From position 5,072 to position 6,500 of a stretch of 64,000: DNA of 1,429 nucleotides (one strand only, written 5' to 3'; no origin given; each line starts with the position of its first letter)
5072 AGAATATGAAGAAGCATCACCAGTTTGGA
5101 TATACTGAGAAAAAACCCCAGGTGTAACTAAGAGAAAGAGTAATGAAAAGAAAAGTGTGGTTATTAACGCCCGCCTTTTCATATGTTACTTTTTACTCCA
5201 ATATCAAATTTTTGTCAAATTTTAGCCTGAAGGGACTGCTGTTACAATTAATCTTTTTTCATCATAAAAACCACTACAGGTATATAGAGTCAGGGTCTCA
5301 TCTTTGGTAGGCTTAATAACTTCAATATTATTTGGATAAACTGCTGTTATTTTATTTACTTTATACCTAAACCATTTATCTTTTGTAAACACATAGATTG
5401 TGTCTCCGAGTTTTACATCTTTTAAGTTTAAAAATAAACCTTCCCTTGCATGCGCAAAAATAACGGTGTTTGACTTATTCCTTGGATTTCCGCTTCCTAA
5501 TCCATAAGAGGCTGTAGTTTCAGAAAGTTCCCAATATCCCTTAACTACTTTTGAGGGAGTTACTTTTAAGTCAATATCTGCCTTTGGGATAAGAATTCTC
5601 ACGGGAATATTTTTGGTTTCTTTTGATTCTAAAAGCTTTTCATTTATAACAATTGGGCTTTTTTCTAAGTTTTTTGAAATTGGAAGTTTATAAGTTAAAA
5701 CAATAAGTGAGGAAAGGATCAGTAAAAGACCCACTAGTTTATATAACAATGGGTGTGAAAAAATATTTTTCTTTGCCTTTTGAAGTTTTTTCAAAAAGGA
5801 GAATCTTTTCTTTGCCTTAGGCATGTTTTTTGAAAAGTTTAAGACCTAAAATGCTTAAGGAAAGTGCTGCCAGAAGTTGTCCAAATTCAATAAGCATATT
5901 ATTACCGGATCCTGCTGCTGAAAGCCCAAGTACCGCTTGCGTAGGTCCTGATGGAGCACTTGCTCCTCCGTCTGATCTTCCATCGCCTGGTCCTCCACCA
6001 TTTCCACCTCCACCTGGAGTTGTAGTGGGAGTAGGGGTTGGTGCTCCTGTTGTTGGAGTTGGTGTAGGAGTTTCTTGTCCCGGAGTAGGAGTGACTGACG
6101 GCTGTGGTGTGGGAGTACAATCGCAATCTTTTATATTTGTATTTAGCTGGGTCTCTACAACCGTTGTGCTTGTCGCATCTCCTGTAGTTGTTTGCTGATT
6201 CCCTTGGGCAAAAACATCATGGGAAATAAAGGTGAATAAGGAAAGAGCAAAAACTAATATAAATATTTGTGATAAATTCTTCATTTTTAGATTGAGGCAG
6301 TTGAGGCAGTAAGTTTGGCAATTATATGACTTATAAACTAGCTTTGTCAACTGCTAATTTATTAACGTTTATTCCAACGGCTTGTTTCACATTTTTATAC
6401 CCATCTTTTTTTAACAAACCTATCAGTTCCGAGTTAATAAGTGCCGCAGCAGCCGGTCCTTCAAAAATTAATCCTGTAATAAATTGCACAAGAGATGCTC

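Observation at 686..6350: Sortase locus with a paralogous family of secreted ANSG-repeat / CSTCVG-motif proteins and a non-canonical sorting signal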

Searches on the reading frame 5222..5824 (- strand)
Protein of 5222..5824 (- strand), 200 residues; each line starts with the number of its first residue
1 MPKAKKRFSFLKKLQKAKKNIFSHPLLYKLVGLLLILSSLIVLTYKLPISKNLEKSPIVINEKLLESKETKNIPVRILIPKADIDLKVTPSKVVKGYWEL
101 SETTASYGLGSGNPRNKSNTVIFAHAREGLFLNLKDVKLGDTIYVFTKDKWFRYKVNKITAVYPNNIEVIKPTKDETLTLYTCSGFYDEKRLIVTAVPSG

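Call 3: search_protein_families(library=pfam, proteins=[window:5222-5824:-], max_evalue=0.1)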
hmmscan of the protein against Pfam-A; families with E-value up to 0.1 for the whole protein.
window:5222-5824:- (200 aa): 1 family
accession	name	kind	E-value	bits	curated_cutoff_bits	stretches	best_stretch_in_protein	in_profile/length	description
PF04203.18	Sortase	-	7.6e-22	77.8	26.6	1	78-198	2-124/125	Sortase domain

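Call 4: search_protein_families(library=ncbifam, proteins=[window:5222-5824:-], max_evalue=0.1)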
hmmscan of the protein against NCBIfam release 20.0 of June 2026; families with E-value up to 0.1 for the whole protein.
window:5222-5824:- (200 aa): 7 families
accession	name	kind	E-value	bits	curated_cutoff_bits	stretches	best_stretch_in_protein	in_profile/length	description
NF033745.1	class_C_sortase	subfamily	7.6e-14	52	160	1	62-196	83-218/220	class C sortase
TIGR01076.1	sortase_fam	subfamily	1.2e-13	51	39.35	1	77-195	3-124/136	sortase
NF058671.1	sortase_SrtD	exception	2.9e-13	49.9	140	1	111-186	97-171/187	class D sortase, LPxTATN-specific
NF033746.1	class_D_sortase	subfamily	3.3e-12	46.4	165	1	109-186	41-117/135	class D sortase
NF033747.1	class_E_sortase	subfamily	5.7e-11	42.6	160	1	73-196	70-203/211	class E sortase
TIGR03784.1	marine_sortase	equivalog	1.4e-07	31.3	158.25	1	112-187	85-160/174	class GN sortase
NF033748.1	class_F_sortase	subfamily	5.1e-06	26.2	166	1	71-191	8-141/155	class F sortase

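Call 7: find_homologous_proteins(query=window:5222-5824:-, max_evalue=0.00001)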
Query window:5222-5824:- (200 aa): 732 proteins with E <= 0.00001 among 1074 candidates; the best 120 are listed.
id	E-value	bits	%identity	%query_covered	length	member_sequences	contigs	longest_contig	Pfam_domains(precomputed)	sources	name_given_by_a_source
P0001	4.2e-124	430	100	100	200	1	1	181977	PF04203.19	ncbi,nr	ncbi:MAG: sortase [Candidatus Levybacteria bacterium]|nr:sortase [Candidatus Levybacteria bacterium]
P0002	2.3e-91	323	74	100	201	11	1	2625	PF04203.19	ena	-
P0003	7.9e-91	321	74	100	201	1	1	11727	PF04203.19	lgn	-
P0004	1.8e-90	320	76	100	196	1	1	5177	PF04203.19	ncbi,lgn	-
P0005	8.6e-88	311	73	100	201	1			PF04203.19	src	-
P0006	5.6e-86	305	77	88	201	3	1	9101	PF04203.19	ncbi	-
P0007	2.4e-85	303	72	100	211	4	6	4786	PF04203.19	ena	-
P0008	2.3e-83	297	70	100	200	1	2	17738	PF04203.19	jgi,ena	-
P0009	4.4e-82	293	72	89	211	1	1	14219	PF04203.19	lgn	-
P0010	4.5e-82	293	73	88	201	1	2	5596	PF04203.19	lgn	-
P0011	4.0e-80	286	67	100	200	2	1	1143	PF04203.19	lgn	-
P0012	5.0e-80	286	68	99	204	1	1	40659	PF04203.19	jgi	jgi:LPXTG-site transpeptidase (sortase) family protein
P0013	1.1e-79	285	65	99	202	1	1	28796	PF04203.19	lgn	-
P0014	2.7e-79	284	64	99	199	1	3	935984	PF04203.19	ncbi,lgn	-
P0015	7.1e-79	282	68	90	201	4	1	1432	PF04203.19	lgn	-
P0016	8.1e-79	282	68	91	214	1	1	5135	PF04203.19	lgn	-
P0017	6.2e-78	279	68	91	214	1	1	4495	PF04203.19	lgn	-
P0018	1.0e-77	278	65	100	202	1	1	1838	PF04203.19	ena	-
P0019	1.8e-77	278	69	88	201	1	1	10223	PF04203.19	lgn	-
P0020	3.7e-77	277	66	100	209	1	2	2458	PF04203.19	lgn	-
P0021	1.6e-76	275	70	89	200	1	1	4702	PF04203.19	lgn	-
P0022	2.4e-76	274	67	99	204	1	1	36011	PF04203.19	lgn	-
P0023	3.6e-76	273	66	95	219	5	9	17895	PF04203.19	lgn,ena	-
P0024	3.9e-76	273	78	76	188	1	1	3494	PF04203.19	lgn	-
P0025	7.1e-76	272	65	100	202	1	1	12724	PF04203.19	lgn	-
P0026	7.7e-76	272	64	99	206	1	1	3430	PF04203.19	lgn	-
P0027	2.6e-75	271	65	93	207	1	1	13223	PF04203.19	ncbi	-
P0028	6.7e-75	269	69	89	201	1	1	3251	PF04203.19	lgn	-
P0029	7.2e-75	269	65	89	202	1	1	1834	PF04203.19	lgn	-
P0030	2.5e-74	267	70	86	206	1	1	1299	PF04203.19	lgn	-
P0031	5.6e-74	266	71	85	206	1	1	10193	PF04203.19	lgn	-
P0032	2.5e-73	264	68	89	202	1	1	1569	PF04203.19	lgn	-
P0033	3.3e-73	264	64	92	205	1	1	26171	PF04203.19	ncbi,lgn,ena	-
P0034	4.4e-73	263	69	87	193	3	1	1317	PF04203.19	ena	-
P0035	7.4e-73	263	69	89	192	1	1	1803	PF04203.19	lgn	-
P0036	2.0e-72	261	73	77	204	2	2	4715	PF04203.19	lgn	-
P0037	3.1e-72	261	63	99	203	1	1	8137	PF04203.19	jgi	jgi:LPXTG-site transpeptidase (sortase) family protein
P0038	4.9e-72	260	70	88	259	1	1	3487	PF04203.19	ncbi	-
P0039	6.6e-72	259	66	100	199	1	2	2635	PF04203.19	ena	-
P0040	6.9e-72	259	66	88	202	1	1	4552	PF04203.19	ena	-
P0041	7.8e-72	259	62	99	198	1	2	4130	PF04203.19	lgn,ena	-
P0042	1.4e-71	258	65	89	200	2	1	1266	PF04203.19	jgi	-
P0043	1.6e-71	258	62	98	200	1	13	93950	PF04203.19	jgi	jgi:LPXTG-site transpeptidase (sortase) family protein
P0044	2.9e-71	257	67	88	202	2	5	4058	PF04203.19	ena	-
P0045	3.2e-71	257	66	88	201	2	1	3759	PF04203.19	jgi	jgi:LPXTG-site transpeptidase (sortase) family protein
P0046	4.0e-71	257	62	98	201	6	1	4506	PF04203.19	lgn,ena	-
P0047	4.3e-71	257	62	100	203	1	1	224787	PF04203.19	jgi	jgi:LPXTG-site transpeptidase (sortase) family protein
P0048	4.7e-71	257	68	87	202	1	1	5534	PF04203.19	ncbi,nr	ncbi:MAG TPA: sortase [Candidatus Sulfotelmatobacter sp.]|nr:sortase [Candidatus Sulfotelmatobacter 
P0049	5.0e-71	257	70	86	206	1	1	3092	PF04203.19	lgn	-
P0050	7.8e-71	256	63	100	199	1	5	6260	PF04203.19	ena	-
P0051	1.1e-70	255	76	74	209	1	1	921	PF04203.19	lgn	-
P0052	1.6e-70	255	67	85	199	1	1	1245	PF04203.19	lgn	-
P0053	1.7e-70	255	62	92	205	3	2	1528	PF04203.19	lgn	-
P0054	1.9e-70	255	62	99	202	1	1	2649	PF04203.19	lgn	-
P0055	2.4e-70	254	62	100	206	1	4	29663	PF04203.19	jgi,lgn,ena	jgi:LPXTG-site transpeptidase (sortase) family protein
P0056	2.6e-70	254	63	89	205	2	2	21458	PF04203.19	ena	-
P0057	4.8e-70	253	65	88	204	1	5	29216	PF04203.19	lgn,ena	-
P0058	8.6e-70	253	64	88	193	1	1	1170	PF04203.19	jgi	jgi:LPXTG-site transpeptidase (sortase) family protein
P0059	9.8e-70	252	77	73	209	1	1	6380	PF04203.19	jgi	-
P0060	1.1e-69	252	64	93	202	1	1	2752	PF04203.19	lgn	-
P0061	1.1e-69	252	61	100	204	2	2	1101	PF04203.19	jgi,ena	-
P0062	1.1e-69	252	65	88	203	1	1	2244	PF04203.19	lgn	-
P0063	1.3e-69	252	67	88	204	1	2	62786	PF04203.19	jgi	jgi:LPXTG-site transpeptidase (sortase) family protein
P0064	1.7e-69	252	68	86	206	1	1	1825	PF04203.19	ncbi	-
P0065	2.3e-69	251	65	88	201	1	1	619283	PF04203.19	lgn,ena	-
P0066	2.3e-69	251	66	89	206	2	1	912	PF04203.19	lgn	-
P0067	2.4e-69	251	66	89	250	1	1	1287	PF04203.19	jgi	jgi:LPXTG-site transpeptidase (sortase) family protein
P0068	2.5e-69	251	65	89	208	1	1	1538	PF04203.19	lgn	-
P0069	2.7e-69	251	68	86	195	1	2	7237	PF04203.19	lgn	-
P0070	2.8e-69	251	63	85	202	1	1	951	PF04203.19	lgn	-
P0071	2.9e-69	251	63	90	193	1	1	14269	PF04203.19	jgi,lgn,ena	-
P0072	3.5e-69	251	62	89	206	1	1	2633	PF04203.19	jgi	jgi:LPXTG-site transpeptidase (sortase) family protein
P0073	4.0e-69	250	73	73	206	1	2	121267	PF04203.19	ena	-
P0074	4.0e-69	250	66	88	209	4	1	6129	PF04203.19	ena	-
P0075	4.9e-69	250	62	90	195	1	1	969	PF04203.19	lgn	-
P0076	5.1e-69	250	67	88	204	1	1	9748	PF04203.19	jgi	jgi:LPXTG-site transpeptidase (sortase) family protein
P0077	5.2e-69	250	66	88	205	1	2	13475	PF04203.19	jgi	jgi:LPXTG-site transpeptidase (sortase) family protein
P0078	9.3e-69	249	62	100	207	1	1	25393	PF04203.19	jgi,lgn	jgi:LPXTG-site transpeptidase (sortase) family protein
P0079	1.0e-68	249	64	93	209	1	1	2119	PF04203.19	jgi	jgi:LPXTG-site transpeptidase (sortase) family protein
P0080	1.5e-68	249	72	74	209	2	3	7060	PF04203.19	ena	-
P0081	1.5e-68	249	67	85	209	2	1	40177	PF04203.19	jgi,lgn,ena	-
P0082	1.8e-68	248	60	99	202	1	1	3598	PF04203.19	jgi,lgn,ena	-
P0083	1.9e-68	248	73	73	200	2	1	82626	PF04203.19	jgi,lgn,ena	jgi:LPXTG-site transpeptidase (sortase) family protein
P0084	3.0e-68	248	63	94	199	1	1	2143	PF04203.19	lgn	-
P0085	3.2e-68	247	63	89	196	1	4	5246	PF04203.19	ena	-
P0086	3.8e-68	247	72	77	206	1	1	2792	PF04203.19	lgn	-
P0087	4.8e-68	247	64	90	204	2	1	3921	PF04203.19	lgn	-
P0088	6.6e-68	246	64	89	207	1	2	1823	PF04203.19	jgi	jgi:LPXTG-site transpeptidase (sortase) family protein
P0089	6.7e-68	246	65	91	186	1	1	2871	PF04203.19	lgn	-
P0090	7.2e-68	246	65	88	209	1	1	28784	PF04203.19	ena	-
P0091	8.8e-68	246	61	91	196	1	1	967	PF04203.19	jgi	jgi:LPXTG-site transpeptidase (sortase) family protein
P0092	8.9e-68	246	60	99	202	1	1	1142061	PF04203.19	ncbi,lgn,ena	-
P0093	1.1e-67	246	65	86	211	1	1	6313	PF04203.19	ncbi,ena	-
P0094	1.2e-67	246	63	90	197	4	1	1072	PF04203.19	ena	-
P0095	1.7e-67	245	62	93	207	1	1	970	PF04203.19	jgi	jgi:LPXTG-site transpeptidase (sortase) family protein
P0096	1.7e-67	245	60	100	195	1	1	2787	PF04203.19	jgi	jgi:LPXTG-site transpeptidase (sortase) family protein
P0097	1.7e-67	245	59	99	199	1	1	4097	PF04203.19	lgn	-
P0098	1.8e-67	245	59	98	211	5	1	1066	PF04203.19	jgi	jgi:LPXTG-site transpeptidase (sortase) family protein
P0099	2.4e-67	245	71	74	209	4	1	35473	PF04203.19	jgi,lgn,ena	-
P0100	2.6e-67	245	72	73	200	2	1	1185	PF04203.19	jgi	jgi:LPXTG-site transpeptidase (sortase) family protein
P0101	3.6e-67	244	72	73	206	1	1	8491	PF04203.19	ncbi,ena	-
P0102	4.9e-67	244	67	85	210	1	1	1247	PF04203.19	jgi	-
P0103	8.9e-67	243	65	89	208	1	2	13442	PF04203.19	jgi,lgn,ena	-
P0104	9.3e-67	243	62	99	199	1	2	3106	PF04203.19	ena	-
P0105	9.3e-67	243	70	73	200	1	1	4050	PF04203.19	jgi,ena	-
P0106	9.6e-67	243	66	86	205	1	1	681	PF04203.19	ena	-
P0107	1.0e-66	243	65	89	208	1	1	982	PF04203.19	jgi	jgi:LPXTG-site transpeptidase (sortase) family protein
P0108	1.0e-66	243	65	89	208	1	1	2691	PF04203.19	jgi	jgi:LPXTG-site transpeptidase (sortase) family protein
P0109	1.2e-66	242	72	73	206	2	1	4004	PF04203.19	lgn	-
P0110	1.6e-66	242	62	87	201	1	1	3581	PF04203.19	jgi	jgi:LPXTG-site transpeptidase (sortase) family protein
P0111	1.9e-66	242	59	93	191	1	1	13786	PF04203.19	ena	-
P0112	1.9e-66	242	70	75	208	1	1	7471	PF04203.19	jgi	jgi:LPXTG-site transpeptidase (sortase) family protein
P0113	3.5e-66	241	62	92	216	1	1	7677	PF04203.19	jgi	jgi:LPXTG-site transpeptidase (sortase) family protein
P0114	4.1e-66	241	76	74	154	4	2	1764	PF04203.19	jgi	jgi:LPXTG-site transpeptidase (sortase) family protein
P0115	5.3e-66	240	59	99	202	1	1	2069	PF04203.19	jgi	-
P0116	5.4e-66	240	68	85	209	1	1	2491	PF04203.19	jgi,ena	-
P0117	6.6e-66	240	72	72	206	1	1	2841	PF04203.19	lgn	-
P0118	7.4e-66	240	65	86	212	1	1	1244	PF04203.19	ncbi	-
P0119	8.2e-66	240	71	73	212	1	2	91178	PF04203.19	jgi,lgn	jgi:sortase A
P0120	8.4e-66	240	65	86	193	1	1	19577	PF04203.19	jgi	jgi:LPXTG-site transpeptidase (sortase) family protein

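Call 9: find_related_loci(query=A1, collection=genome_contigs, flank=8000)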
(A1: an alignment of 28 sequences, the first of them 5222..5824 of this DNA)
Query A1 (200 aa) in genome_contigs; peptide patterns used: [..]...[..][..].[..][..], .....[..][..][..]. (x = any residue, [..] = any of these).
53 stretches matched a pattern; 22 encode a relative of the query (tblastn E <= 1e-3); 22 distinct loci.
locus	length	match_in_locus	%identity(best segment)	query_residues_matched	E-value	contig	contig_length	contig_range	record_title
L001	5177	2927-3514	76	1-200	3e-92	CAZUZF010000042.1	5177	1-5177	MAG TPA_asm: uncultured Gammaproteobacteria bacterium isolate binchicken_co38_1268 genome assembly, contig: NODE_33618_l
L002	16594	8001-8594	64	1-198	5e-85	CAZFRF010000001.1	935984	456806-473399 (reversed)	MAG TPA_asm: uncultured Gammaproteobacteria bacterium isolate SRP292972_co1_100 genome assembly, contig: NODE_5_length_9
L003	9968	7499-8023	74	23-197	5e-87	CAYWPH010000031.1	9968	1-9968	MAG TPA_asm: uncultured Gammaproteobacteria bacterium isolate SRP302447_co3_825 genome assembly, contig: NODE_19259_leng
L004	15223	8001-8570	66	9-198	1e-81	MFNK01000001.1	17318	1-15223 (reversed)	MAG: Candidatus Levybacteria bacterium RIFCSPHIGHO2_01_FULL_36_15b rifcsphigho2_01_scaffold_12253, whole genome shotgun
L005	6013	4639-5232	62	4-199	4e-76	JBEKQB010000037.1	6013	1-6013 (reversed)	MAG: Candidatus Levyibacteriota bacterium isolate SPRUCE 478 SPRUCE_478_37, whole genome shotgun sequence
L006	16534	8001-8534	67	24-199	6e-74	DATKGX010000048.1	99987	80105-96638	MAG TPA_asm: Patescibacteria group bacterium isolate SMAG_U14562 k141_141557, whole genome shotgun sequence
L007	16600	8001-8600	60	1-198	2e-70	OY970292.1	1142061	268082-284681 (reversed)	MAG: Candidatus Levybacteria bacterium isolate MFD01916.bin.c.8 genome assembly, chromosome: 1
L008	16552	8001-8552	59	17-198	3e-70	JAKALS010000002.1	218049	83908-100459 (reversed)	MAG: bacterium isolate WY5.bin132 NODE_67_length_218049_cov_6.550582, whole genome shotgun sequence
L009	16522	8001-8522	61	26-198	3e-66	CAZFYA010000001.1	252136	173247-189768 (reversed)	MAG TPA_asm: uncultured Gammaproteobacteria bacterium isolate SRP239243_co2_396 genome assembly, contig: NODE_17_length_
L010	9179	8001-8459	66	47-199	4e-66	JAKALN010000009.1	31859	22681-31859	MAG: bacterium isolate WY5.bin128 NODE_2039_length_31859_cov_8.988466, whole genome shotgun sequence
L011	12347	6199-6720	62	26-197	4e-65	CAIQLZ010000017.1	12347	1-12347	MAG: Candidatus Levybacteria bacterium isolate AM-lipid-01-D9_bin-0046 genome assembly, contig: bin-0046:017/107, whole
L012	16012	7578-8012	61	54-198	7e-56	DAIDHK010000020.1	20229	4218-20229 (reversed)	MAG TPA_asm: Candidatus Levyibacteriota bacterium isolate clean343 NODE_20_length_20229_cov_11.099196, whole genome shot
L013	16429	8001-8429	59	56-198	2e-54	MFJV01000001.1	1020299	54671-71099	MAG: Candidatus Gottesmanbacteria bacterium RIFCSPLOWO2_01_FULL_43_11b rifcsplowo2_01_scaffold_30, whole genome shotgun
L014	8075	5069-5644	48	4-198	6e-53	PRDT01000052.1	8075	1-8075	MAG: Candidatus Levyibacteriota bacterium isolate Amazon FNV 2010 10 14 contig_75_20849202_length_8075_multi_3_in_1_out_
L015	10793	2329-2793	56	45-198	4e-53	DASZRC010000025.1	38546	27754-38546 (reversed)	MAG TPA_asm: Patescibacteria group bacterium isolate SMAG_U6014 k141_343289, whole genome shotgun sequence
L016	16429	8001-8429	57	56-198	6e-52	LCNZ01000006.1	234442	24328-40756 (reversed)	MAG: Candidatus Amesbacteria bacterium GW2011_GWB1_47_19 UX91_C0006, whole genome shotgun sequence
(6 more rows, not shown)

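Call 25: search_solved_structures(query=A1, max_evalue=0.001, show_alignments=2)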
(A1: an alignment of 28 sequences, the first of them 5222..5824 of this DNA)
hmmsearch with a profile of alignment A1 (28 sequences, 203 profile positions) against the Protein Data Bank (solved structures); distinct sequences matched with E-value up to 0.001: 52.
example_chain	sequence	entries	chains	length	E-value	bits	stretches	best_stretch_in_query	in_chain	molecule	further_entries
5k9a_A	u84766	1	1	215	7.6e-11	45.1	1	118-200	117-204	Putative fimbrial associated sortase-like protein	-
6bwe_A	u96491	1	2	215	7.7e-11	45.1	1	118-200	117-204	Putative fimbrial associated sortase-like protein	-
7s56_A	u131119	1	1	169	1.6e-10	44.1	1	69-199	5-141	Class A sortase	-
3rcc_A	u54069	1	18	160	2.2e-10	43.6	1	72-199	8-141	Sortase SrtA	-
7s54_A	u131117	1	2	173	4.3e-10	42.7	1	69-199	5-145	Class A sortase, sortase A chimera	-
2kw8_A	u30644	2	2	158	1.5e-09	40.9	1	120-198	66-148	LPXTG-site transpeptidase family protein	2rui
2xwg_A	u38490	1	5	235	4e-09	39.5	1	75-198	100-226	SORTASE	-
3g66_A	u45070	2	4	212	9.9e-09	38.2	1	117-198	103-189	Sortase C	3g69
7d6p_A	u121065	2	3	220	8.3e-08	35.2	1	118-197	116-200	Sortase family protein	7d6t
6ixz_A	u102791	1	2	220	8.7e-08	35.2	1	118-197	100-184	Sortase family protein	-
4tqx_A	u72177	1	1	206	9.3e-08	35.1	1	61-198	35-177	Sortase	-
5dv0_A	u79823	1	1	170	1.5e-07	34.4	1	68-198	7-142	Sortase SrtA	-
7t8y_A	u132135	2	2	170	1.6e-07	34.3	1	128-198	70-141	Sortase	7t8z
4d70_A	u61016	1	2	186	1.8e-07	34.1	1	113-199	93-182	SORTASE FAMILY PROTEIN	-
3fn5_A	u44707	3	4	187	2e-07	34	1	129-198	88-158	Sortase A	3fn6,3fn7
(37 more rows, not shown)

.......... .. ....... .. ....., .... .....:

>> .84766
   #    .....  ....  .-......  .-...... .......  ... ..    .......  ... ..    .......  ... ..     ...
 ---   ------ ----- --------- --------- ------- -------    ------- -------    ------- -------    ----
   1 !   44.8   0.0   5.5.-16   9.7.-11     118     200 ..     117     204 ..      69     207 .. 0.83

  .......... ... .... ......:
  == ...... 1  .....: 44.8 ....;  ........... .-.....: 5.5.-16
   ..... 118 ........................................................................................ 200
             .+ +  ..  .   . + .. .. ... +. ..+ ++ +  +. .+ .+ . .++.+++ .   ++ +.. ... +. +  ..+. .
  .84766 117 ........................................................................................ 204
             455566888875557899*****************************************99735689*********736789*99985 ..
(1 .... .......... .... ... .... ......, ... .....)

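Call 44: search_protein_families(library=pfam, proteins=[L013:3744-5021:+, L016:3642-4898:+, L013:5119-7230:+, L013:7249-7833:+, L008:9933-12113:+, L008:12110-13102:+], max_evalue=1)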
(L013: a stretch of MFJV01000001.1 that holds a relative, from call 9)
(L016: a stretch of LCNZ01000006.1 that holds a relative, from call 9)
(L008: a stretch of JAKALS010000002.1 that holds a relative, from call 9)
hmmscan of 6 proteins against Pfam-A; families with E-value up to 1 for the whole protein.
L013:3744-5021:+ (425 aa): 0 families

L016:3642-4898:+ (418 aa): 1 family
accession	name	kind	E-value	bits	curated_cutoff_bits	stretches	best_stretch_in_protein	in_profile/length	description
PF23979.1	DUF7304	-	0.039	14.4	27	1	194-228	19-53/72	Domain of unknown function (DUF7304)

L013:5119-7230:+ (703 aa): 0 families

L013:7249-7833:+ (194 aa): 0 families

L008:9933-12113:+ (726 aa): 1 family
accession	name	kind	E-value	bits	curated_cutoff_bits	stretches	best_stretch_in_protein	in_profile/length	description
PF05887.16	Trypan_PARP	-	0.0015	19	100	1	50-117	47-112/134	Procyclic acidic repetitive protein (PARP)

L008:12110-13102:+ (330 aa): 3 families
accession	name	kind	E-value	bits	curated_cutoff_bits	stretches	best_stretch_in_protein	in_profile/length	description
PF00041.27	fn3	-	9.5e-10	39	25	1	110-188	7-83/84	Fibronectin type III domain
PF09945.14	DUF2177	-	0.003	18.1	26.9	1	228-285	39-96/124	Predicted membrane protein (DUF2177)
PF06643.16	DUF1158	-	0.037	15.1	25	1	299-323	54-78/79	Protein of unknown function (DUF1158)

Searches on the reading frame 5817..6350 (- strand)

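Call 3: search_protein_families(library=pfam, proteins=[window:5817-6350:-], max_evalue=0.1)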
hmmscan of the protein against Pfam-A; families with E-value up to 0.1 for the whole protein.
window:5817-6350:- (177 aa): 3 families
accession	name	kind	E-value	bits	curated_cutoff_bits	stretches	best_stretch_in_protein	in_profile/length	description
PF16101.10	PRIMA1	-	0.0011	19.2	38.6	1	21-109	6-86/158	Proline-rich membrane anchor 1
PF05887.16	Trypan_PARP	-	0.0077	16.7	100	1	27-112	7-97/134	Procyclic acidic repetitive protein (PARP)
PF07172.16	GRP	-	0.028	15.5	30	1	28-139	4-74/90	Glycine rich protein family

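Call 4: search_protein_families(library=ncbifam, proteins=[window:5817-6350:-], max_evalue=0.1)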
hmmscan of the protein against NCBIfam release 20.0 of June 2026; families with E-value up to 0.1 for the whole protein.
window:5817-6350:- (177 aa): 2 families
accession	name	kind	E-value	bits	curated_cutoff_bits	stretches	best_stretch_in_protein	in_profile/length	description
NF053819.1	EF0750_LPXTG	subfamily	0.00042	20.8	47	1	23-102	1-77/105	EF2685/EF0750 family sortase-dependent surface protein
TIGR03593.1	yidC_nterm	equivalog_domain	0.076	12.6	58.25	1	30-101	4-68/363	membrane protein insertase YidC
